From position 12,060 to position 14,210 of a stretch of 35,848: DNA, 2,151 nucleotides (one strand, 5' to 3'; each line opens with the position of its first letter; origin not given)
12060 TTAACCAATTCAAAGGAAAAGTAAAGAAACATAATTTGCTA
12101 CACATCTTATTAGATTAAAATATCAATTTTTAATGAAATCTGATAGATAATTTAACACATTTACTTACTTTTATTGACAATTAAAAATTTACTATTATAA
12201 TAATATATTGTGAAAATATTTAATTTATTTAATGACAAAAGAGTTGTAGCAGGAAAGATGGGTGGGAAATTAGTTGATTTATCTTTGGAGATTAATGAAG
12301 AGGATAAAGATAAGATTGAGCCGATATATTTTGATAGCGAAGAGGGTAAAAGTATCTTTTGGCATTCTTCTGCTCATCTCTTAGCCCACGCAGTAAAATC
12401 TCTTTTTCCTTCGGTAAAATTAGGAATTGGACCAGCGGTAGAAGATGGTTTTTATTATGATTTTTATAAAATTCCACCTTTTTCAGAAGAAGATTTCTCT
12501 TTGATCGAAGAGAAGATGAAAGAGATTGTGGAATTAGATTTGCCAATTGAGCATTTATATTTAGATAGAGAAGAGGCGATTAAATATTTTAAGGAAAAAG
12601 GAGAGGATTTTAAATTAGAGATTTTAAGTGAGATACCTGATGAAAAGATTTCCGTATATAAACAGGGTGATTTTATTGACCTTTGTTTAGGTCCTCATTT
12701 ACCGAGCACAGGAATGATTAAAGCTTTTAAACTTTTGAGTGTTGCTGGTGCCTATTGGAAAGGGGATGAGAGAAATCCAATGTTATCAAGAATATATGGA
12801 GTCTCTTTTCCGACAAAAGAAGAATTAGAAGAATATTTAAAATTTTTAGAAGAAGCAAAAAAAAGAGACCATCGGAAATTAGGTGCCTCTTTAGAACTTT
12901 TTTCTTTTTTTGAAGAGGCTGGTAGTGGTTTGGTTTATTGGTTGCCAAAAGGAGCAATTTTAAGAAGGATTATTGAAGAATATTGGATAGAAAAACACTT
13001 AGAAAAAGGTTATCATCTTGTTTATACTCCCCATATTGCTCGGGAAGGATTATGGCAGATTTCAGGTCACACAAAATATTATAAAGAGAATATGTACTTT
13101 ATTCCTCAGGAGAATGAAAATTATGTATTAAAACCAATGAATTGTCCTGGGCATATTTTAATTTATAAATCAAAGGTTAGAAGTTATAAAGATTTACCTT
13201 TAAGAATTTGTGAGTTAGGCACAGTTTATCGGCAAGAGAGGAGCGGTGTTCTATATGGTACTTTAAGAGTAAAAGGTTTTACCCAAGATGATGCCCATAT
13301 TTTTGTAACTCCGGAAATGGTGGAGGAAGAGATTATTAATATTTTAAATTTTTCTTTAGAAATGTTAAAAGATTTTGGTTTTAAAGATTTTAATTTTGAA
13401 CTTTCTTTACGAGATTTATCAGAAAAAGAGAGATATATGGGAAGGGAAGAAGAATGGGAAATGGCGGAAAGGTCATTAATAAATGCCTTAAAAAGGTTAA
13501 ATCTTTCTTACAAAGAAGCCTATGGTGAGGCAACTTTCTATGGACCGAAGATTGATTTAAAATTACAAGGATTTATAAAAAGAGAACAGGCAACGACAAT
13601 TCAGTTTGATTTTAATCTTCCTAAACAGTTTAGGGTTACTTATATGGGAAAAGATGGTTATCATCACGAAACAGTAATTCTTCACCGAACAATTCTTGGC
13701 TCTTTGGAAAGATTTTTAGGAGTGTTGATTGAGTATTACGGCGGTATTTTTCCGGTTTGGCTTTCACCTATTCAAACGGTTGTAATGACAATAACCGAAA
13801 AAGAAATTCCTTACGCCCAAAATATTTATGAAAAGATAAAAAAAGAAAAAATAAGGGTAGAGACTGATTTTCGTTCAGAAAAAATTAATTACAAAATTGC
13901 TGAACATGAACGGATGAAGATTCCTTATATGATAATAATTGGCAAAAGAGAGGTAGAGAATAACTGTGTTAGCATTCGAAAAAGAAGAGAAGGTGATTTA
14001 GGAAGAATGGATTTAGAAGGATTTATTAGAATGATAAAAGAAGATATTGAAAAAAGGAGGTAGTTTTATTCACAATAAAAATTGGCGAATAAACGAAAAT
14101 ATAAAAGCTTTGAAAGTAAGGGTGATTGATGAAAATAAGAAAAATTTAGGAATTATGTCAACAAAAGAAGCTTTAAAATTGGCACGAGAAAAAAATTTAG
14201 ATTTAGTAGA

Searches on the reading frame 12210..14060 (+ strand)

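Call 72: search_protein_families(library=pfam, proteins=[window:12210-14060:+], max_evalue=0.00001)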
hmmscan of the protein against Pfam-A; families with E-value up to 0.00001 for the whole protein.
window:12210-14060:+ (617 aa): 3 families
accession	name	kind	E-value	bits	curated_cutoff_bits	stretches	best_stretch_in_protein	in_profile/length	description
PF00587.30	tRNA-synt_2b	-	4.5e-39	134.8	29.3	1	299-509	4-178/179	tRNA synthetase class II core domain (G, H, P, S and T)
PF03129.25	HGTP_anticodon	-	4.7e-21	75.2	21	1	522-611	1-93/94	Anticodon binding domain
PF07973.19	tRNA_SAD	-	2.9e-17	62.8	24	1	147-196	1-44/44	Threonyl and Alanyl tRNA synthetase second additional domain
